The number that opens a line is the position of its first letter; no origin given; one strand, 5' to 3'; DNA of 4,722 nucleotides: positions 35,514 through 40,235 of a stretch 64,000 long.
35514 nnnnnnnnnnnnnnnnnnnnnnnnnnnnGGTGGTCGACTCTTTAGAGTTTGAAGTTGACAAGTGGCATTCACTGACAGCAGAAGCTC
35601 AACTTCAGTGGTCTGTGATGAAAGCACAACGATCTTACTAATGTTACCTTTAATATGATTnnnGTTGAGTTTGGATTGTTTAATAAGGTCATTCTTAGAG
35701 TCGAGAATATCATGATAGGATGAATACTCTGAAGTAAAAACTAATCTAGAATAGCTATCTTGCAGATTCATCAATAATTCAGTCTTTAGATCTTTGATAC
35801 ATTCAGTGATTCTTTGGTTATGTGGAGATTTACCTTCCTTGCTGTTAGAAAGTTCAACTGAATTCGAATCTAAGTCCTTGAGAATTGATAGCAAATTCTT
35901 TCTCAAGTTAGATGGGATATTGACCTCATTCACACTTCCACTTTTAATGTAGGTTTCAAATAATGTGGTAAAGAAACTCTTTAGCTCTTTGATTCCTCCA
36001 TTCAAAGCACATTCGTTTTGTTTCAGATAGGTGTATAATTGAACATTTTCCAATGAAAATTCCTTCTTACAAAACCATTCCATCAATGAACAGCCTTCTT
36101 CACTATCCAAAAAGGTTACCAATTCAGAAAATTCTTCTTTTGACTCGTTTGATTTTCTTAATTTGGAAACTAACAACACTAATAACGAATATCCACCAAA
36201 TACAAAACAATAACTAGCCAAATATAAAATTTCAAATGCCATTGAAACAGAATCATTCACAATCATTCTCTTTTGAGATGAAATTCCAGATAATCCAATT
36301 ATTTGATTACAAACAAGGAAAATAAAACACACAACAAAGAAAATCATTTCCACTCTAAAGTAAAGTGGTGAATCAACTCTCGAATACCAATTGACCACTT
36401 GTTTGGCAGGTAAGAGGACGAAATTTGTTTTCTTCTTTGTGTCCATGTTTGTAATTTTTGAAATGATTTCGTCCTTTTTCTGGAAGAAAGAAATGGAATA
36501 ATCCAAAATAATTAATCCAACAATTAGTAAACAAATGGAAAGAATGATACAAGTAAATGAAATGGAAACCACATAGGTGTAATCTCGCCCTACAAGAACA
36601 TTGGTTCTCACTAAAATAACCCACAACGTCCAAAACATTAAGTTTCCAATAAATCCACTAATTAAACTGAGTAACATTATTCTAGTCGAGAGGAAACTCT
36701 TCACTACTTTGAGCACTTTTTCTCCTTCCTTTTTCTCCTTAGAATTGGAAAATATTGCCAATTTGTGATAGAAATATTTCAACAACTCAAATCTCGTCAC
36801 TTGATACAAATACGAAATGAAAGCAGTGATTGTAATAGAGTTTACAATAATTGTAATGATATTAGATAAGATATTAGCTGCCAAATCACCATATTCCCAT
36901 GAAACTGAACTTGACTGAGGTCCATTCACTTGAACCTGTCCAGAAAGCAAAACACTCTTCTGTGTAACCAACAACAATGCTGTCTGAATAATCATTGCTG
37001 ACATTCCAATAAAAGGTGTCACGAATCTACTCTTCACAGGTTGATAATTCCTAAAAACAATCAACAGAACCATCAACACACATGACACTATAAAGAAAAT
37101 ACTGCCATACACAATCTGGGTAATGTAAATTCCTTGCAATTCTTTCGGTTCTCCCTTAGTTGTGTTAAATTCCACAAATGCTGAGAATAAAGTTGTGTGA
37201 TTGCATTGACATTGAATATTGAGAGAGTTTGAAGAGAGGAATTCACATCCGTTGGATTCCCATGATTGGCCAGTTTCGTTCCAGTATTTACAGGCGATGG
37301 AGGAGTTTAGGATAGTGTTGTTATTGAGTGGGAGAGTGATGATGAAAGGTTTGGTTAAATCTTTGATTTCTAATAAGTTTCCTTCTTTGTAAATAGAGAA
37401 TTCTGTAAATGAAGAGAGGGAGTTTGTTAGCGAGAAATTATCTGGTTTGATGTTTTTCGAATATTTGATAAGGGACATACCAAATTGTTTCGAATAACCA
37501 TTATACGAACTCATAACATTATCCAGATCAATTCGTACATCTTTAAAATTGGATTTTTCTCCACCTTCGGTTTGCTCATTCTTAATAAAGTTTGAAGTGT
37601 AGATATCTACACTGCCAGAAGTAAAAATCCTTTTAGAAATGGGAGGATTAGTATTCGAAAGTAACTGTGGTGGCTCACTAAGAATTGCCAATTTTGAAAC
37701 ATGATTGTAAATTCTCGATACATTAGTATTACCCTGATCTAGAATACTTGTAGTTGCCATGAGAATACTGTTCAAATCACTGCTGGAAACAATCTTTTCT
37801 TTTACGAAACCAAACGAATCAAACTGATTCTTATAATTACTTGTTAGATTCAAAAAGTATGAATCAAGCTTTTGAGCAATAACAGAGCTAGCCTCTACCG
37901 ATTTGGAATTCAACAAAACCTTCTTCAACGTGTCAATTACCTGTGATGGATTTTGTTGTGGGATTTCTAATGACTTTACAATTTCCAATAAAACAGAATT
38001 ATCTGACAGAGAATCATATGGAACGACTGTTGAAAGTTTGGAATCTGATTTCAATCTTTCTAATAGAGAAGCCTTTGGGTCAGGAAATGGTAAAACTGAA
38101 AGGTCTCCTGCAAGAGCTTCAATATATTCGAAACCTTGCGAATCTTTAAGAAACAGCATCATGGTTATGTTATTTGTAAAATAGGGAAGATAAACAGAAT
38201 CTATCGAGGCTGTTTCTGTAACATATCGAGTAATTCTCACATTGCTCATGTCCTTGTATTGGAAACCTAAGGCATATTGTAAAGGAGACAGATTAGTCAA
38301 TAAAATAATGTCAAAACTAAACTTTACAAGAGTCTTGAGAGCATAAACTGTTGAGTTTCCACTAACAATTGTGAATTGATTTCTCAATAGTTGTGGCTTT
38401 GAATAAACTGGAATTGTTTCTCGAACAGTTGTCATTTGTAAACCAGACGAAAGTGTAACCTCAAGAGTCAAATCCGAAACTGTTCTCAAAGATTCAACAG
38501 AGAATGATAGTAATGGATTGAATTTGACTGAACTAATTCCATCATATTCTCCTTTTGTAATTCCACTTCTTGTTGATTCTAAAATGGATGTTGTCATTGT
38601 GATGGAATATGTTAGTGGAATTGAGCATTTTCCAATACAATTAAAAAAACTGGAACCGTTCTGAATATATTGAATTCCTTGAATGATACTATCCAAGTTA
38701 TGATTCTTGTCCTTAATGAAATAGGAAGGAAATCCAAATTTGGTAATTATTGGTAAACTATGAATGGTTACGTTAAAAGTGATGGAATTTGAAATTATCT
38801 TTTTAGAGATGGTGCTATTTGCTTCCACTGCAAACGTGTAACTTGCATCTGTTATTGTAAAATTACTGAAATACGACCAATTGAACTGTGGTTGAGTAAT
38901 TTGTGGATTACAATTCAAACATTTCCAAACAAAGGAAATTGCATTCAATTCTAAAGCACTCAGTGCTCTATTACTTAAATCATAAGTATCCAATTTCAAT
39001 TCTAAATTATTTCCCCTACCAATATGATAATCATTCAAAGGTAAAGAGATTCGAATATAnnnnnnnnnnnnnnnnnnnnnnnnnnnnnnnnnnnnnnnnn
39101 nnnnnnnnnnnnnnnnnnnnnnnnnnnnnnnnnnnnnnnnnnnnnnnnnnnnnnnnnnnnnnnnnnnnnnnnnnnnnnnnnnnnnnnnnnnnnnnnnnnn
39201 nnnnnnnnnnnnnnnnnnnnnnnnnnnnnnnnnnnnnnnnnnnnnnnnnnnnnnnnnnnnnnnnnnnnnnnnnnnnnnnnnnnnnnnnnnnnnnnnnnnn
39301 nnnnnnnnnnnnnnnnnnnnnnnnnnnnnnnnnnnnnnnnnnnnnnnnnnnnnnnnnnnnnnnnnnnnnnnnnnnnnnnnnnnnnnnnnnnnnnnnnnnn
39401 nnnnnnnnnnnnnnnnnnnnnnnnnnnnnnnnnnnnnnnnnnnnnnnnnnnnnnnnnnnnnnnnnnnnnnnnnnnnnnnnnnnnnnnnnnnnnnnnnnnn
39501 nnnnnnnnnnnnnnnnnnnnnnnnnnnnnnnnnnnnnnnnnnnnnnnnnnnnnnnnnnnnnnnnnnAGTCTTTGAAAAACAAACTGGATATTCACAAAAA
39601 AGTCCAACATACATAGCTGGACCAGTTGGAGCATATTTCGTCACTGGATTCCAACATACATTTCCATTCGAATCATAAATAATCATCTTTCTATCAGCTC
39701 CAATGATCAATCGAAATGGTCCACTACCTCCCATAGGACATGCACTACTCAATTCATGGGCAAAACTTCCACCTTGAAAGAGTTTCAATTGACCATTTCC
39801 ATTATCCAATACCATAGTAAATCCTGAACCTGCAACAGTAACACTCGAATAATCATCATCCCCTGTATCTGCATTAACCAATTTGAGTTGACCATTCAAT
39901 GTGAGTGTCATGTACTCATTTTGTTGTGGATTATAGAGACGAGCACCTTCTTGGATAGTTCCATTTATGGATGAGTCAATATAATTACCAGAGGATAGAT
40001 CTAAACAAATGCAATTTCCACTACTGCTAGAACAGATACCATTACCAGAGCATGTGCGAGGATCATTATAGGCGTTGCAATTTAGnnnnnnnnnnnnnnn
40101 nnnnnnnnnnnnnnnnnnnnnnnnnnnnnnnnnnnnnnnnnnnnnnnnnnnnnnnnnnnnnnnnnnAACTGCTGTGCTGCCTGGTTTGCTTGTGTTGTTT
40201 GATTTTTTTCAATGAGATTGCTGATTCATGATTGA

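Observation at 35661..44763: Two paralogous 7TM-RGS receptors flank the RSAD1 gene; one carries an adhesion-GPCR-type EGF/GPS ectodomain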

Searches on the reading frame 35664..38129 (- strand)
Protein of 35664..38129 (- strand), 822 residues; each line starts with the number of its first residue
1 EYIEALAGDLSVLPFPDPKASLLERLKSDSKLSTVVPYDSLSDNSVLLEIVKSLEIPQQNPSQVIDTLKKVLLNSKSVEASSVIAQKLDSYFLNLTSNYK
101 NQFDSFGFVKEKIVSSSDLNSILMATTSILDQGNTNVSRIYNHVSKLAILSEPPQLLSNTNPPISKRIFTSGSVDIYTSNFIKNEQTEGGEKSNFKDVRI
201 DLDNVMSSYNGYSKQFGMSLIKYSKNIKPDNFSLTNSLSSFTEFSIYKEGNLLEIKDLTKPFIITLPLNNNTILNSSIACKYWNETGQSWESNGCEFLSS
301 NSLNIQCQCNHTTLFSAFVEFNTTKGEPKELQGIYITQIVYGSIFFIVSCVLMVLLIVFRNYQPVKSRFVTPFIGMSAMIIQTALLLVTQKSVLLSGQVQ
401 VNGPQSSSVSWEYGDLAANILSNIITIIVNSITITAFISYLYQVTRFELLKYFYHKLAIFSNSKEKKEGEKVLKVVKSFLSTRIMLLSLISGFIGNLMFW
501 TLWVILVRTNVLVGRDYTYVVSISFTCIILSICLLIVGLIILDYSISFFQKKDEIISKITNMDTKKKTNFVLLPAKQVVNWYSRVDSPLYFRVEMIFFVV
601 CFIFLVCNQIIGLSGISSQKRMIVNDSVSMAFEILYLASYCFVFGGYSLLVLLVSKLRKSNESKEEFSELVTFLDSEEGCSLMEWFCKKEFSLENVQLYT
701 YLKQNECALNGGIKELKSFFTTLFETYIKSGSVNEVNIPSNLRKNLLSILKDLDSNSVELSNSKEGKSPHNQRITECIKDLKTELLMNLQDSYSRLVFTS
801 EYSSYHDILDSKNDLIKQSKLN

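Call 34: predict_structure(alignment_id=A1)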
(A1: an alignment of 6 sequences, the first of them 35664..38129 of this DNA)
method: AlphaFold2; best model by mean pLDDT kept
length: 822 residues; sequences in the alignment: 6
mean_pLDDT: 63.4   pTM: 0.40
mean pLDDT of the five models: 63.4, 57.7, 57.5, 47.9, 44.8
residues with pLDDT >= 90: 0; 70-90: 332; 50-70: 319; < 50: 171
segments of 3 or more residues with pLDDT < 50: 1-14, 39-42, 158-164, 185-198, 231-239, 270-276, 313-332, 363-367, 392-416, 551-591, 618-620, 661-663, 757-767
pLDDT, mean of each block of 10 residues (from residue 1): 31 54 65 51 65 76 79 73 84 82 73 79 82 71 83 58 60 78 47 45 60 66 64 43 71 62 58 49 58 62 63 47 36 61 73 69 50 64 60 42 28 45 69 76 70 58 56 63 74 82 75 66 78 77 62 37 37 36 36 62 72 55 63 71 61 54 60 81 73 76 78 79 78 63 80 60 45 79 79 65 75 71 48
secondary structure, 60 per line:
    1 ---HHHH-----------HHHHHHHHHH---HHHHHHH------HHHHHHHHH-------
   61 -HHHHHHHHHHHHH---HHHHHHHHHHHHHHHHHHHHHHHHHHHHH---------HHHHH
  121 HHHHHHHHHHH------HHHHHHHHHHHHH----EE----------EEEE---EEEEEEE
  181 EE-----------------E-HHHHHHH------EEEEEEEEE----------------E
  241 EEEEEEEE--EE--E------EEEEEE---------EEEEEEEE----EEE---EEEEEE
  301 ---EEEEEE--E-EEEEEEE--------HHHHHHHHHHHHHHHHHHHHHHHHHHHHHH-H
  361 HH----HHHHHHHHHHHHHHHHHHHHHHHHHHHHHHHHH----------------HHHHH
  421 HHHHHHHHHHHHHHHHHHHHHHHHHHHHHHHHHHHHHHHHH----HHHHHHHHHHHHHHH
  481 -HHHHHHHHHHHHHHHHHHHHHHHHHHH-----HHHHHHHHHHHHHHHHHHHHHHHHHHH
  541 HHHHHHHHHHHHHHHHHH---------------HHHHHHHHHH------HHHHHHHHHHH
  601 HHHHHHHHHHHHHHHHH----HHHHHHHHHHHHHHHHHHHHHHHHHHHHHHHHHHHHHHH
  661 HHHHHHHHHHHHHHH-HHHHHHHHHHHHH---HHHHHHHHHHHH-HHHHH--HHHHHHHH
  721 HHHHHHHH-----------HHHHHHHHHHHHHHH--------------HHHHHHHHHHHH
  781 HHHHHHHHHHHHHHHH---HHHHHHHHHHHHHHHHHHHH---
elements in order (helices of 4 or more, strands of 3 or more residues): H4-7 H19-28 H32-38 H45-53 H62-74 H78-106 H116-131 H138-150 E167-170 E174-182 H202-208 E215-223 E240-248 E262-267 E277-284 E289-291 E295-300 E304-309 E314-320 H329-358 H367-399 H416-461 H466-480 H482-508 H514-558 H574-583 H590-617 H622-675 H677-689 H693-704 H706-710 H713-728 H740-754 H769-796 H800-819

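Call 37: fold_search(model_id=the predicted structure, library=pdb)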
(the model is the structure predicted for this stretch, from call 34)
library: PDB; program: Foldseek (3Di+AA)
matches with E <= 10: 402; with E <= 0.001: 8
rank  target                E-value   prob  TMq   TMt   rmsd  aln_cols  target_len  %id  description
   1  8ikj                  2.8e-07  1.00  0.22  0.31  17.0       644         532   12  Cryo-EM structure of the inactive CD97 (released 2024-02-14)
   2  8oek                  3.8e-06  1.00  0.22  0.46   7.6       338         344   12  Crystal structure of the HormR-GAIN domains of adhesion GPCR ADGRB2 (BAI2) in the uncleaved state (released 2023-05-31)
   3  4dlo_A                6.5e-06  1.00  0.22  0.46   8.7       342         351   12  Crystal structure of the GAIN and HormR domains of brain angiogenesis inhibitor 3 (BAI3) (released 2012-02-22)
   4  4dlo_B                7.7e-06  1.00  0.21  0.46   7.9       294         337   14  Crystal structure of the GAIN and HormR domains of brain angiogenesis inhibitor 3 (BAI3) (released 2012-02-22)
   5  9mqr_A                1.3e-04  1.00  0.15  0.40  13.1       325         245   14  A8 Fab in complex with CD97 (released 2025-09-24)
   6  8j07_k3               3.8e-04  1.00  0.17  0.25  15.7       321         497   13  96nm repeat of human respiratory doublet microtubule and associated axonemal complexes (released 2023-07-26)
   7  8hc0_A                5.0e-04  1.00  0.17  0.33  13.7       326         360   12  Crystal structure of the extracellular domains of GPR110 (released 2023-09-13)
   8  6v55_A                5.9e-04  1.00  0.21  0.23   7.6       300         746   16  Full extracellular region of zebrafish Gpr126/Adgrg6 (released 2020-01-15)
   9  9fqr_Hn               1.4e-03  1.00  0.18  0.24  15.3       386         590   11  96-nm repeat of axonemal doublet microtubules from bovine sperm (released 2025-03-26)
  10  1fqj_B                1.4e-02  1.00  0.13  0.69   4.6       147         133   18  CRYSTAL STRUCTURE OF THE HETEROTRIMERIC COMPLEX OF THE RGS DOMAIN OF RGS9, THE GAMMA SUBUNIT OF PHOSPHODIESTERASE AND  (released 2001-02-28)
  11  3c7l_B                1.5e-02  1.00  0.13  0.73   5.0       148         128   20  Molecular architecture of Galphao and the structural basis for RGS16-mediated deactivation (released 2008-05-06)
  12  1fqj_E                1.7e-02  1.00  0.12  0.62   3.5       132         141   17  CRYSTAL STRUCTURE OF THE HETEROTRIMERIC COMPLEX OF THE RGS DOMAIN OF RGS9, THE GAMMA SUBUNIT OF PHOSPHODIESTERASE AND  (released 2001-02-28)
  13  2bv1_A                1.7e-02  1.00  0.13  0.66   4.4       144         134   19  Regulator of G-protein Signalling 1 (Human) (released 2005-06-27)
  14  2bv1_B                1.9e-02  1.00  0.13  0.67   4.4       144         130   19  Regulator of G-protein Signalling 1 (Human) (released 2005-06-27)
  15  3c7l_A                2.0e-02  1.00  0.13  0.75   2.9       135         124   21  Molecular architecture of Galphao and the structural basis for RGS16-mediated deactivation (released 2008-05-06)
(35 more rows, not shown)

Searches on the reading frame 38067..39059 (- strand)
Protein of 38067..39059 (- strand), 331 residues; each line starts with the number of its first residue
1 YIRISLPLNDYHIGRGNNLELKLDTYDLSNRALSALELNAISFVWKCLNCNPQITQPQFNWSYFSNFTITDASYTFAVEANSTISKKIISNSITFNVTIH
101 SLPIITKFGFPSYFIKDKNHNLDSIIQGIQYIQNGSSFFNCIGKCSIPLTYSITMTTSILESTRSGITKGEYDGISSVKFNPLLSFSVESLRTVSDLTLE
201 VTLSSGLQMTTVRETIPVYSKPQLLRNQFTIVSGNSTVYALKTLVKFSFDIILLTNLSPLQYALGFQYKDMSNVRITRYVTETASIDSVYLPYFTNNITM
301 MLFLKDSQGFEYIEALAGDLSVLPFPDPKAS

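Call 51: search_protein_families(library=pfam, proteins=[window:38067-39059:-], max_evalue=10)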
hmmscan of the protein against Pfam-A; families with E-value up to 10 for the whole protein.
window:38067-39059:- (331 aa): 1 family
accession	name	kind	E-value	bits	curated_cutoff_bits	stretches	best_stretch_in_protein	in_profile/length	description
PF08646.16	Rep_fac-A_C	-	0.23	11.7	28.5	1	44-91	37-82/146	Replication factor-A C terminal domain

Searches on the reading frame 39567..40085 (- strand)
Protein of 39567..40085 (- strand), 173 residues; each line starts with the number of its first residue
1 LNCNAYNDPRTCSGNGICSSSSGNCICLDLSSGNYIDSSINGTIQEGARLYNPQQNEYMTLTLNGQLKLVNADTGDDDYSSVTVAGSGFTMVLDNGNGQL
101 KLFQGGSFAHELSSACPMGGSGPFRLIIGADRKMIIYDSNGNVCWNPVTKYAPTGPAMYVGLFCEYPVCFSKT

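Call 51: search_protein_families(library=pfam, proteins=[window:39567-40085:-], max_evalue=10)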
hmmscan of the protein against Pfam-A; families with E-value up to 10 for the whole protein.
window:39567-40085:- (173 aa): 3 families
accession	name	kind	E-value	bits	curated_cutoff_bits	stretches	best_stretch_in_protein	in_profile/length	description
PF23105.1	EGF_integrin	-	0.026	15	27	1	2-34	6-36/45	Integrin EGF domain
PF07974.19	EGF_2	-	0.029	15.2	22.1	1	11-33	7-29/32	EGF-like domain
PF23106.1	EGF_Teneurin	-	0.032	14.7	24.3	1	10-27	3-18/30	Teneurin-like EGF domain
